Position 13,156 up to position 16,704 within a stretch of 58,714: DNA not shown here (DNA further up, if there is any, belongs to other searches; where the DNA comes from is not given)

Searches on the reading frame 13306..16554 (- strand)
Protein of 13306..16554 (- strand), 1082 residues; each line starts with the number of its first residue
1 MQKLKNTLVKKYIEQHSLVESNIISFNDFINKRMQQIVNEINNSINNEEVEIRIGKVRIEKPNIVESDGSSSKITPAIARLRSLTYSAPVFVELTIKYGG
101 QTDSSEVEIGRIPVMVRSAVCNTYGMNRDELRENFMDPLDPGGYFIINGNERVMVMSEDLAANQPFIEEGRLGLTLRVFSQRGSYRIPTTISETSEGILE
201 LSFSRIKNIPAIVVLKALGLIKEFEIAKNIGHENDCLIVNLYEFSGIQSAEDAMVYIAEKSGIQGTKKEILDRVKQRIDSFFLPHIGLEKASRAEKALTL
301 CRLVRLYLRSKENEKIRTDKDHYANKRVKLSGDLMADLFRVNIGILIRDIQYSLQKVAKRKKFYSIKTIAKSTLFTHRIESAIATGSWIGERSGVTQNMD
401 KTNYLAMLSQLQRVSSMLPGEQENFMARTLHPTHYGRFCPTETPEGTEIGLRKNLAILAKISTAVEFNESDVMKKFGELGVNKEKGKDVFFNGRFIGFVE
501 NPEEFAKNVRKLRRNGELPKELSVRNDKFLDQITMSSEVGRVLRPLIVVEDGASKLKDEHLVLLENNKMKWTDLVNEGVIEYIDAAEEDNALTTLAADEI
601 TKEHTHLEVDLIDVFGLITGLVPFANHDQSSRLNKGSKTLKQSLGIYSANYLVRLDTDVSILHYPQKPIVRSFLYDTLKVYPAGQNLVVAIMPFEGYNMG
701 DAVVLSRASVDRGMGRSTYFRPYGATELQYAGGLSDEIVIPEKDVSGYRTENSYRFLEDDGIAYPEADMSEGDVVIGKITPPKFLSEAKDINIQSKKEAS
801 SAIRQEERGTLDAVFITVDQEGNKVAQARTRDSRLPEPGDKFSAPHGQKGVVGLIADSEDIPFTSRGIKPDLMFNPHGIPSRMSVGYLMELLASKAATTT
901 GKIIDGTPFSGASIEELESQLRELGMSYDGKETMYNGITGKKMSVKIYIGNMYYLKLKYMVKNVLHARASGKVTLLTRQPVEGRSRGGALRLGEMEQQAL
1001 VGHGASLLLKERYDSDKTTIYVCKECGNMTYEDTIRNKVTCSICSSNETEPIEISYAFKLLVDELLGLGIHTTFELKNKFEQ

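Call 43: search_protein_families(library=pfam, proteins=[window:13306-16554:-], max_evalue=0.0001)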
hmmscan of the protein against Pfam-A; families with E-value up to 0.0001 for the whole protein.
window:13306-16554:- (1082 aa): 7 families
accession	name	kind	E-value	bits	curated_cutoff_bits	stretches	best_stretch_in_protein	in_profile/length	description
PF00562.33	RNA_pol_Rpb2_6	-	6.6e-115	384.6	23.4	1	619-986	2-373/373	RNA polymerase Rpb2, domain 6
PF04563.20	RNA_pol_Rpb2_1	-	1.1e-44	152.8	28.2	1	18-372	2-198/203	RNA polymerase beta subunit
PF04565.21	RNA_pol_Rpb2_3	-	7.8e-22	77.7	21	1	397-461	1-68/68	RNA polymerase Rpb2, domain 3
PF04560.25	RNA_pol_Rpb2_7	-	1.5e-20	73.8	32.1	1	988-1075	1-85/87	RNA polymerase Rpb2, domain 7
PF04566.18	RNA_pol_Rpb2_4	-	4.2e-17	62.4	28.7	1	489-550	1-62/62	RNA polymerase Rpb2, domain 4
PF04561.19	RNA_pol_Rpb2_2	-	1.2e-11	45.1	21.7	1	185-329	27-190/190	RNA polymerase Rpb2, domain 2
PF04567.22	RNA_pol_Rpb2_5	-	8.3e-06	27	21.1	1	571-603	1-33/66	RNA polymerase Rpb2, domain 5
